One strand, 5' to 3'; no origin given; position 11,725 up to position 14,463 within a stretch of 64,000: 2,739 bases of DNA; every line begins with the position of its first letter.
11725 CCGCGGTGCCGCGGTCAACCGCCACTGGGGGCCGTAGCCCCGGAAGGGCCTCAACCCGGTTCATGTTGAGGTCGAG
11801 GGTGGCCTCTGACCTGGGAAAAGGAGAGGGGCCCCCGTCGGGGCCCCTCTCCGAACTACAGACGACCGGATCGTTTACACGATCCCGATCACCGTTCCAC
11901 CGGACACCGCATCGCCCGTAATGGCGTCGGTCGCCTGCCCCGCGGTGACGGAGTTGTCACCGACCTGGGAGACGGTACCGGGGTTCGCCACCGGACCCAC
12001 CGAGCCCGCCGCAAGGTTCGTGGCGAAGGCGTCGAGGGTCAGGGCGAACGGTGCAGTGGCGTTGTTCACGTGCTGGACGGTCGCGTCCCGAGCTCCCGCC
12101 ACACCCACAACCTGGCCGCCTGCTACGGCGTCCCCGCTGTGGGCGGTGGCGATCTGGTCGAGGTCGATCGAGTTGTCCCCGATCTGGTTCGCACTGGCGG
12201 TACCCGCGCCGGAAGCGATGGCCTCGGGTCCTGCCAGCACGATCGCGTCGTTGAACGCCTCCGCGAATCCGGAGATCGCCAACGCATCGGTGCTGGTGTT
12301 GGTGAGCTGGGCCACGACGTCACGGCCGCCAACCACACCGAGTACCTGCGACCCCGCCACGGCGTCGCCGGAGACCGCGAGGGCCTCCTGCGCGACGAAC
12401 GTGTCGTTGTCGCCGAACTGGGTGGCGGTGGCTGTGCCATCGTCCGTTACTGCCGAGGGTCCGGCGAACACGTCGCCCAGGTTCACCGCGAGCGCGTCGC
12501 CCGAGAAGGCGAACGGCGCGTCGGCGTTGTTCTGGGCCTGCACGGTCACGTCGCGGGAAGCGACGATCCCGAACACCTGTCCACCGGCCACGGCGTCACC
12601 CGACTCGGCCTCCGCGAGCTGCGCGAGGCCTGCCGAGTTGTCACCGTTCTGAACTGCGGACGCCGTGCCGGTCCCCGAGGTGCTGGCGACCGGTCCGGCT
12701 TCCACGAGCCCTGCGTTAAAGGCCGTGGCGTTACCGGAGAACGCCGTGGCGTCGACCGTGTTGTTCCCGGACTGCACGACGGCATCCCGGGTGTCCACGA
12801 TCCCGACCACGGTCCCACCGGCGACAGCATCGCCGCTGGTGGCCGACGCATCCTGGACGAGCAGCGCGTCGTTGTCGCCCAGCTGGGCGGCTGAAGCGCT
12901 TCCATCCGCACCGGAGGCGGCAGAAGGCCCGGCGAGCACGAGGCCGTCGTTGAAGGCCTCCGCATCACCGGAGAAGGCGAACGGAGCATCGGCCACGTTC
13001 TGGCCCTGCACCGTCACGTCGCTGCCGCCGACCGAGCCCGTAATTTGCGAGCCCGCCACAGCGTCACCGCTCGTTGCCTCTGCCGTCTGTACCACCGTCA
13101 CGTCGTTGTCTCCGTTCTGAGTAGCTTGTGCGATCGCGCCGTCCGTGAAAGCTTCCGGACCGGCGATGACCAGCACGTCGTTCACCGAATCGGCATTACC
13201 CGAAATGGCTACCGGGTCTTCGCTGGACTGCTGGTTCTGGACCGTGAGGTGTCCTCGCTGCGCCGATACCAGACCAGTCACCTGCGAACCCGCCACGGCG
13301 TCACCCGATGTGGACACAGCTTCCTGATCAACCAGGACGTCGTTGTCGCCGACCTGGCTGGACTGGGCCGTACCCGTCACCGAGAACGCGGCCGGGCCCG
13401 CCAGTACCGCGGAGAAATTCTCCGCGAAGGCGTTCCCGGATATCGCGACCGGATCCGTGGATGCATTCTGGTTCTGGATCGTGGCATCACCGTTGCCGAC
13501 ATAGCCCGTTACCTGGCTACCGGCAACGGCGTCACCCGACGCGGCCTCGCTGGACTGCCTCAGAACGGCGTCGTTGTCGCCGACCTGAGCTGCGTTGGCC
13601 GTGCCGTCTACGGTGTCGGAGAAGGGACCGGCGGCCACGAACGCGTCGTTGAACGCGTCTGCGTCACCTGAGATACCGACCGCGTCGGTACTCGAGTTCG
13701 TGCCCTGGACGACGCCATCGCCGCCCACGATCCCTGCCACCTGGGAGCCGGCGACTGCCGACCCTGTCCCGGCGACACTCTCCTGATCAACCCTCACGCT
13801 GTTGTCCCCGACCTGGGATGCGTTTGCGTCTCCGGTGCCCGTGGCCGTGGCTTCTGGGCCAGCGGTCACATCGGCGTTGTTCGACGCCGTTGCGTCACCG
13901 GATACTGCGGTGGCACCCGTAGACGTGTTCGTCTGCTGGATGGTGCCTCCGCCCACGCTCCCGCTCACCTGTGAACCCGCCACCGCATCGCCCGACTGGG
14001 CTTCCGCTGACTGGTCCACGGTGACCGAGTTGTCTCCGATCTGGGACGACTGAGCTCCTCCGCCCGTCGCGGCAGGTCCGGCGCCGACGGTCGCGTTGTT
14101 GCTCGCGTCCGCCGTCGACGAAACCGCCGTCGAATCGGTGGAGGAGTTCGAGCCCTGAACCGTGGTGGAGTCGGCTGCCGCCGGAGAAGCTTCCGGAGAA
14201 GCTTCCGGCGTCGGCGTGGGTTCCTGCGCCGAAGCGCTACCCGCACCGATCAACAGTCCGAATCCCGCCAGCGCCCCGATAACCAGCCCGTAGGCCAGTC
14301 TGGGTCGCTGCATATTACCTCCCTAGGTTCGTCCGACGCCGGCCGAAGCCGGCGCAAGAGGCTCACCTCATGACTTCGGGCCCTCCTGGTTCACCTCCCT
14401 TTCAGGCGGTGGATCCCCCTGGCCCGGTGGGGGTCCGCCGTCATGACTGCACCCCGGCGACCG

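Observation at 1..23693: A 23.7-kb uninterrupted same-strand block of exported and membrane proteins abutting the origin-proximal core genes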

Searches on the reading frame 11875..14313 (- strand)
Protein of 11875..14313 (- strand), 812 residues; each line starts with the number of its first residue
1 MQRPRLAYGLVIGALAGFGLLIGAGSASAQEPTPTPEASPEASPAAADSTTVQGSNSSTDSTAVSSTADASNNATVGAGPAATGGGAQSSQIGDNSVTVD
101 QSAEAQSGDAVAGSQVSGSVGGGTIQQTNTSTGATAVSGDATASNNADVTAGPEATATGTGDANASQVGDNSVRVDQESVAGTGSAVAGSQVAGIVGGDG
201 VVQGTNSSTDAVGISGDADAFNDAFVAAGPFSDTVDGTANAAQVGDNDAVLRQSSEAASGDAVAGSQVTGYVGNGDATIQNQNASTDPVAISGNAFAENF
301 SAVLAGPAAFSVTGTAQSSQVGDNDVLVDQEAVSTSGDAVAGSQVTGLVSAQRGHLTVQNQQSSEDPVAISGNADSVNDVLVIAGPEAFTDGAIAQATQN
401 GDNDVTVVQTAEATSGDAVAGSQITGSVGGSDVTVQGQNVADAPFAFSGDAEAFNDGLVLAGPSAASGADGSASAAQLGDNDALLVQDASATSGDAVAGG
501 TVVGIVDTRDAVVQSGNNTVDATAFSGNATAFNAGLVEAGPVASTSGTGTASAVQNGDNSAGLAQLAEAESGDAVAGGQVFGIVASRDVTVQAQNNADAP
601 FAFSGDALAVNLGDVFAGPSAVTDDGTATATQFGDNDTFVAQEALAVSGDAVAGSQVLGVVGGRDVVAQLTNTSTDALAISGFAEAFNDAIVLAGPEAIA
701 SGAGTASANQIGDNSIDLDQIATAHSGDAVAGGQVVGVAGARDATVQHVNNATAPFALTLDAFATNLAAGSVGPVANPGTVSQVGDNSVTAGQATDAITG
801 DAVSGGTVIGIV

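Call 6: search_protein_families(library=pfam, max_evalue=0.01, proteins=[window:11875-14313:-])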
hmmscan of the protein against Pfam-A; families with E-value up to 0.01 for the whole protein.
window:11875-14313:- (812 aa): 0 families

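Call 11: search_protein_families(library=ncbifam, max_evalue=0.01, proteins=[window:11875-14313:-])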
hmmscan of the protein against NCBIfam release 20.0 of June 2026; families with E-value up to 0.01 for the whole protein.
window:11875-14313:- (812 aa): 0 families

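Call 12: find_homologous_proteins(query=window:11875-14313:-, max_evalue=0.001)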
Query window:11875-14313:- (812 aa): 97 proteins with E <= 0.001 among 8000 candidates.
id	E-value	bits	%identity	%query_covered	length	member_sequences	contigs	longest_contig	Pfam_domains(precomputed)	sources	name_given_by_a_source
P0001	0.0e+0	1571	100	100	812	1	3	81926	-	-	-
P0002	6.4e-217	741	60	100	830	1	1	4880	-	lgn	-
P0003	1.5e-216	740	48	100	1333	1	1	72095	-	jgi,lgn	jgi:hypothetical protein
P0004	1.2e-206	707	47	100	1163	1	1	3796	-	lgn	-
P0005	6.8e-181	622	46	100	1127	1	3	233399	-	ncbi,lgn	-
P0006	4.2e-179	616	47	100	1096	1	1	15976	-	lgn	-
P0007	2.6e-168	580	43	94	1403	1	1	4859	-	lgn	-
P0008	2.2e-162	560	50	100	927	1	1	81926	-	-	-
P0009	1.4e-159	551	51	100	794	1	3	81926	-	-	-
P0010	4.0e-155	537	42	100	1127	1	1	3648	-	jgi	-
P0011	5.6e-155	536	42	100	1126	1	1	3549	-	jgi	-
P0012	8.0e-154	532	52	82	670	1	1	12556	-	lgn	-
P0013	1.1e-147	512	44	100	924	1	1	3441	-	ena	-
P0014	2.1e-147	511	51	91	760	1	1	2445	-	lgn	-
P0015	3.7e-147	510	42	100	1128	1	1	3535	PF16886.12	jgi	-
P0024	7.6e-121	423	40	93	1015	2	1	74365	-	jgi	jgi:hypothetical protein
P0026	6.5e-118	413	45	85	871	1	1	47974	-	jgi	jgi:hypothetical protein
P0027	3.9e-117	411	44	88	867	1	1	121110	-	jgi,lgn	jgi:hypothetical protein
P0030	4.9e-112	394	42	100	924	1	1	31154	-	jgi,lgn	jgi:hypothetical protein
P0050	1.5e-57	214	35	99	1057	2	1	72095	-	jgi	jgi:hypothetical protein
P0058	4.4e-40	156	31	71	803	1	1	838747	-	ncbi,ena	-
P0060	7.0e-35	139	31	75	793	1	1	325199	-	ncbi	ncbi:MAG: hypothetical protein WD646_07885 [Actinomycetota bacterium]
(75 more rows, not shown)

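Call 14: find_encoding_contigs(protein=P0003, flank=10000, max_places=2)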
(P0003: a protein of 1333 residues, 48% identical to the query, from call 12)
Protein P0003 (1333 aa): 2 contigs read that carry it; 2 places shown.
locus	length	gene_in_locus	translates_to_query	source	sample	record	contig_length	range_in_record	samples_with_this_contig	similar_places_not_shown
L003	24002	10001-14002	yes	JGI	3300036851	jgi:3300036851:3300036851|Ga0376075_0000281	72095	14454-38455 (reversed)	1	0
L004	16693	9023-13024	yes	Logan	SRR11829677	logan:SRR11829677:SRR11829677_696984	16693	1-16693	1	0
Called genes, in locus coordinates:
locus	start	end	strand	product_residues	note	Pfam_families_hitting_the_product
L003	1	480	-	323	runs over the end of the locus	PF00685:Sulfotransfer_1, PF13469:Sulfotransfer_3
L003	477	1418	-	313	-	PF00685:Sulfotransfer_1 (faint), PF13469:Sulfotransfer_3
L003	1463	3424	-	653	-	PF03065:Glyco_hydro_57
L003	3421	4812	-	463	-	PF08323:Glyco_transf_5, PF13439:Glyco_transf_4, PF13579:Glyco_trans_4_4, PF20706:GT4-conflict (weak), PF00534:Glycos_transf_1, PF13692:Glyco_trans_1_4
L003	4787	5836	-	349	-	PF01636:APH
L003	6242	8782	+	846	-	-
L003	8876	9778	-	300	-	PF01636:APH (weak)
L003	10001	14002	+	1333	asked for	-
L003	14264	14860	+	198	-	-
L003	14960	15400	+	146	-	-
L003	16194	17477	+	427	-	-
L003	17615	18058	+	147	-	PF00436:SSB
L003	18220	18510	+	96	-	PF01250:Ribosomal_S6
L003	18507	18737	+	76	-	PF01084:Ribosomal_S18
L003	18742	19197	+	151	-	PF01281:Ribosomal_L9_N, PF03948:Ribosomal_L9_C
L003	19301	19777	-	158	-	-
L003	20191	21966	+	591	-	PF00772:DnaB, PF13481:AAA_25, PF03796:DnaB_C, PF14890:Intein_splicing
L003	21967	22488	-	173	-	PF13302:Acetyltransf_3, PF00583:Acetyltransf_1, PF13523:Acetyltransf_8, PF13508:Acetyltransf_7, PF08445:FR47 (weak)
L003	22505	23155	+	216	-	PF00730:HhH-GPD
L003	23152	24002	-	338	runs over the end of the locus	-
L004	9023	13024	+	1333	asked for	-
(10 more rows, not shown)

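Call 15: find_encoding_contigs(protein=P0005, flank=10000, max_places=2)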
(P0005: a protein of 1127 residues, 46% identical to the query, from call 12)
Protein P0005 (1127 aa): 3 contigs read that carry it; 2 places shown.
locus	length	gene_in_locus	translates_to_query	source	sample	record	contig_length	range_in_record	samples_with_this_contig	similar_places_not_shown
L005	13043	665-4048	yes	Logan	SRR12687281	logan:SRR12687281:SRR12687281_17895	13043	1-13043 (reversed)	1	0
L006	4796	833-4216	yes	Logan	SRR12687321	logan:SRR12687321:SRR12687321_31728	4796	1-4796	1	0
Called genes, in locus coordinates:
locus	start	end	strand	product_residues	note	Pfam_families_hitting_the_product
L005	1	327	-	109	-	?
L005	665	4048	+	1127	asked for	-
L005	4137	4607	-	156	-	PF00571:CBS (weak)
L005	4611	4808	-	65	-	PF00581:Rhodanese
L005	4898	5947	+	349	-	PF01073:3Beta_HSD, PF01370:Epimerase, PF05368:NmrA (weak), PF13460:NAD_binding_10 (weak), PF16363:GDP_Man_Dehyd, PF07993:NAD_binding_4 (weak), PF01370:Epimerase, PF16363:GDP_Man_Dehyd, +1 more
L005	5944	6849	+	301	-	PF07995:GSDH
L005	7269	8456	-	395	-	PF00174:Oxidored_molyb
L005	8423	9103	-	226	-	PF09837:DUF2064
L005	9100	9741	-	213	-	PF00535:Glycos_transf_2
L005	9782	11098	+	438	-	-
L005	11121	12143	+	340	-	PF04143:Sulf_transp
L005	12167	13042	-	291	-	?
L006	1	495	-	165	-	?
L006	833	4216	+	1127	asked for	-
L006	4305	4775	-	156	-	PF00571:CBS (weak)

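Call 18: find_encoding_contigs(protein=P0024, flank=10000, max_places=1)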
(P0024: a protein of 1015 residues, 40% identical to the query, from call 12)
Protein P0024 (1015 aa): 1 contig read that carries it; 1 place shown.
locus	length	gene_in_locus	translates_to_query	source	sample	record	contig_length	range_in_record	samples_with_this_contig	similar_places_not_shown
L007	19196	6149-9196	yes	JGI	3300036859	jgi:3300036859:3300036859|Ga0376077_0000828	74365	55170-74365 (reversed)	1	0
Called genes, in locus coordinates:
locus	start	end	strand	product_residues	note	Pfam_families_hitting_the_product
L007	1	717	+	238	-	?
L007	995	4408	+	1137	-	-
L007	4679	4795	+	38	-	-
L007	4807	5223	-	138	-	PF01850:PIN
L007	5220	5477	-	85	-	PF02604:PhdYeFM_antitox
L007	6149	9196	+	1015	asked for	-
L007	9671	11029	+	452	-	-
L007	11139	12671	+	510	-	-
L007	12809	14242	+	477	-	PF07676:PD40 (faint)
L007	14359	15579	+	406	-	-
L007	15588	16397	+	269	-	-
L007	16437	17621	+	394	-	-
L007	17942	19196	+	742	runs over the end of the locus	PF26550:Tricorn_2nd (faint), PF07676:PD40 (faint), PF26549:Tricorn_N (faint)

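Call 19: find_encoding_contigs(protein=P0027, flank=10000, max_places=1)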
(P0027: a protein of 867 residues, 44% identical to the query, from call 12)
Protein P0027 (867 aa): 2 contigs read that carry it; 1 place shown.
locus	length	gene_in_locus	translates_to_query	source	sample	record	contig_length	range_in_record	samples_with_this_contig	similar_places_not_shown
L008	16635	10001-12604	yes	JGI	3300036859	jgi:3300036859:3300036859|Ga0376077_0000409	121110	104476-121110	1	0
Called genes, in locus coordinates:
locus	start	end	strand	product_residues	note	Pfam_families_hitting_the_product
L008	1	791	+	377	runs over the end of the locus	PF00437:T2SSE, PF13401:AAA_22 (faint)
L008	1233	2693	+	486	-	PF01743:PolyA_pol, PF12627:PolyA_pol_RNAbd, PF01966:HD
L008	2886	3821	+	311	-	PF00296:Bac_luciferase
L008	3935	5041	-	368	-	PF01658:Inos-1-P_synth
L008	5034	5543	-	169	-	PF03551:PadR, PF10400:Vir_act_alpha_C (weak)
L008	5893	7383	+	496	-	PF19077:Big_13 (faint)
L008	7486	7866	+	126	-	PF17249:DUF5318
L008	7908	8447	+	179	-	-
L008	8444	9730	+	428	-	-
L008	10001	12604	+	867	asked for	-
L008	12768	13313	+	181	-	-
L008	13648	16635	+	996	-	?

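Call 20: find_encoding_contigs(protein=P0058, flank=10000, max_places=1)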
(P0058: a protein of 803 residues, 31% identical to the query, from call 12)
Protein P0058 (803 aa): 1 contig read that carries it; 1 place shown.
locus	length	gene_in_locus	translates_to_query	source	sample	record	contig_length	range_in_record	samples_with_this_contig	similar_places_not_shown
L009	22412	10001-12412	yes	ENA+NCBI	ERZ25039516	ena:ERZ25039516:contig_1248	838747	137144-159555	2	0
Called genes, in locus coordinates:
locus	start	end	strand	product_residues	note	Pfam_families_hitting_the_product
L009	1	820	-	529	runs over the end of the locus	PF00501:AMP-binding, PF13193:AMP-binding_C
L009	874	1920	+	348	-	PF01636:APH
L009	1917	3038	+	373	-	-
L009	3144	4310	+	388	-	PF09752:ABHD18 (faint)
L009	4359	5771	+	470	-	PF03007:WS_DGAT_cat, PF06974:WS_DGAT_C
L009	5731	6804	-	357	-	PF00478:IMPDH, PF03060:NMO, PF01070:FMN_dh, PF03060:NMO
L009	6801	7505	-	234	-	PF01144:CoA_trans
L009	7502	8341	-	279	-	PF01144:CoA_trans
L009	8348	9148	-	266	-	PF00378:ECH_1, PF16113:ECH_2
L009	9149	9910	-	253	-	PF00106:adh_short, PF08659:KR (weak), PF13561:adh_short_C2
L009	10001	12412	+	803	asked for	-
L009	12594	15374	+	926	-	-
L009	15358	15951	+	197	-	-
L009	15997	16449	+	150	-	PF13577:SnoaL_4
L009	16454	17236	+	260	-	PF00106:adh_short, PF08659:KR, PF13561:adh_short_C2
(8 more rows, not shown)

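Call 26: search_solved_structures(query=A1, max_evalue=1)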
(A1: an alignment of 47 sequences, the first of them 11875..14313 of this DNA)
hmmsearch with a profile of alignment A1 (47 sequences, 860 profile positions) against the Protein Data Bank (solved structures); distinct sequences matched with E-value up to 1: 0.

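Call 39: predict_structure(alignment_id=A1)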
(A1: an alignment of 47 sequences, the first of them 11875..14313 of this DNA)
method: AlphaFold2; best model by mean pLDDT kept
length: 812 residues; sequences in the alignment: 47
mean_pLDDT: 92.1   pTM: 0.86
mean pLDDT of the five models: 92.1, 91.9, 91.6, 90.7, 84.2
residues with pLDDT >= 90: 683; 70-90: 78; 50-70: 17; < 50: 34
segments of 3 or more residues with pLDDT < 50: 1-5, 19-46
pLDDT, mean of each block of 10 residues (from residue 1): 47 54 38 41 54 86 93 91 89 94 97 91 91 95 97 93 96 98 97 92 95 98 97 95 97 98 97 92 97 98 97 96 98 98 95 86 97 98 98 97 98 98 94 95 98 98 96 97 98 97 92 96 98 98 95 98 98 94 94 97 98 98 96 97 95 95 92 96 97 96 93 96 94 92 90 92 95 91 92 92 87 84
secondary structure, 60 per line:
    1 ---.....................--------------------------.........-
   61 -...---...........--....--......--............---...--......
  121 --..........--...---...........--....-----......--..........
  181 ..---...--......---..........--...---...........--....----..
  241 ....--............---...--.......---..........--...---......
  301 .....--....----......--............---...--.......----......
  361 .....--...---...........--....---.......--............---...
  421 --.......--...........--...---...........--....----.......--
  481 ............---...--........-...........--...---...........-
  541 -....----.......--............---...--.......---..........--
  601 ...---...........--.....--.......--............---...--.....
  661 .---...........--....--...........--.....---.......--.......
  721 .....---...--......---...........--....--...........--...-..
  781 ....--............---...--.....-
elements in order (helices of 4 or more, strands of 3 or more residues): H4-24 E51-59 E62-64 E68-78 E81-84 E87-92 E95-106 E110-112 E115-120 E123-132 E135-137 E141-151 E154-157 E163-168 E171-182 E186-188 E191-196 E200-209 E212-214 E218-228 E231-234 E239-244 E247-258 E262-264 E267-273 E277-286 E289-291 E295-305 E308-311 E316-321 E324-335 E339-341 E344-350 E355-365 E368-370 E374-384 E387-390 E394-400 E403-414 E418-420 E423-429 E432-442 E445-447 E451-461 E464-467 E472-478 E481-492 E496-498 E501-508 E510-520 E523-525 E529-539 E542-545 E550-556 E559-570 E574-576 E579-585 E589-598 E601-603 E607-617 E620-624 E627-633 E636-647 E651-653 E656-661 E665-675 E678-681 E684-694 E697-701 E705-711 E714-725 E729-731 E734-739 E743-753 E756-759 E762-772 E775-777 E779-784 E787-798 E802-804 E807-811

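Call 42: fold_search(model_id=the predicted structure, library=pdb)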
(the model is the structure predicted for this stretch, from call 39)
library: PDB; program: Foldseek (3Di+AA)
matches with E <= 10: 16; with E <= 0.001: 0
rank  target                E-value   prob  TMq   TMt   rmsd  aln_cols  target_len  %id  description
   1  8vbb_A                1.1e+00  0.00  0.06  0.05  43.2       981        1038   12  The secreted adhesin EtpA of Enterotoxigenic Escherichia coli in complex with the mouse mAb 1G05 (released 2024-09-04)
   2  9u4u_A                1.9e+00  0.01  0.04  0.12  28.6       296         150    9  Structure of the functional amyloid FapC from Pseudomonas sp.UK4 (released 2025-08-06)
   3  6z7p_A                2.9e+00  0.00  0.04  0.04  39.5       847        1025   11  Composite model of the Caulobacter crescentus S-layer bound to the O-antigen of lipopolysaccharide (released 2020-07-15)
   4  8bwk_A                3.3e+00  0.00  0.05  0.05  36.4       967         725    8  Metagenomic derived PL6 alginate lyase (released 2023-12-20)
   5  9bev_A                5.3e+00  0.00  0.04  0.05  31.7       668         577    7  Structure of GH110A in complex with a lambda-carrageenan oligosaccharide (released 2025-08-27)
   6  8c50_A                6.2e+00  0.00  0.05  0.08  33.4       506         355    9  Pontibacter korlensis curli subunit CsgA (released 2023-06-28)
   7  4kh3                  6.8e+00  0.00  0.04  0.05  38.4       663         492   11  Structure of a bacterial self-associating protein (released 2014-01-15)
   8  5n8p_A                6.8e+00  0.00  0.04  0.04  39.8       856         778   11  S-layer protein RsaA from C. crescentus (released 2017-04-12)
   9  3zpp                  7.5e+00  0.00  0.05  0.08  32.5       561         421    8  Structure of the Streptococcus pneumoniae surface protein and adhesin PfbA (released 2013-05-29)
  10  7koh_B                7.9e+00  0.00  0.05  0.05  39.7       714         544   13  Crystal structure of antigen 43 from Escherichia coli EDL933 (released 2022-03-09)
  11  9mne_A                7.9e+00  0.00  0.05  0.04  38.7       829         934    7  Crystal structure of enteropathogenic Escherichia coli EspC (released 2025-10-29)
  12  5gkq_A                8.2e+00  0.00  0.04  0.04  35.2       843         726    7  Structure of PL6 family alginate lyase AlyGC mutant-R241A (released 2017-02-08)
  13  3p4g_A                9.1e+00  0.00  0.05  0.09  34.0       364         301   13  X-ray crystal structure of a hyperactive, Ca2+-dependent, beta-helical antifreeze protein from an Antarctic bacterium (released 2011-04-27)
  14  5zru_A                9.1e+00  0.00  0.04  0.05  32.1       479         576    7  Crystal structure of Agl-KA catalytic domain (released 2019-10-23)
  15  4rm6                  9.1e+00  0.00  0.05  0.05  39.1       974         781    8  Crystal structure of Hemopexin Binding Protein (released 2016-05-18)
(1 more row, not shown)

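Call 45: find_encoding_contigs(protein=P0006, flank=10000, max_places=1)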
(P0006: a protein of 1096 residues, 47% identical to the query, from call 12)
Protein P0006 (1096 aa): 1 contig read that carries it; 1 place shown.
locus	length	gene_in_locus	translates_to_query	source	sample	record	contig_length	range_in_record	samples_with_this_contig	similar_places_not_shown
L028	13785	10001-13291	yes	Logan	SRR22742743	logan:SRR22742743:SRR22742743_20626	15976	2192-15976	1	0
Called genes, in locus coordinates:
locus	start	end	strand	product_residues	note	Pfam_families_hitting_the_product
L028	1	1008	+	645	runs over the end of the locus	PF22148:Fervidolysin_NPro-like, PF00082:Peptidase_S8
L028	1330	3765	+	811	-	-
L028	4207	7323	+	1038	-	-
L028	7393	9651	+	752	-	-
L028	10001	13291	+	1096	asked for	-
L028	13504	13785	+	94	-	?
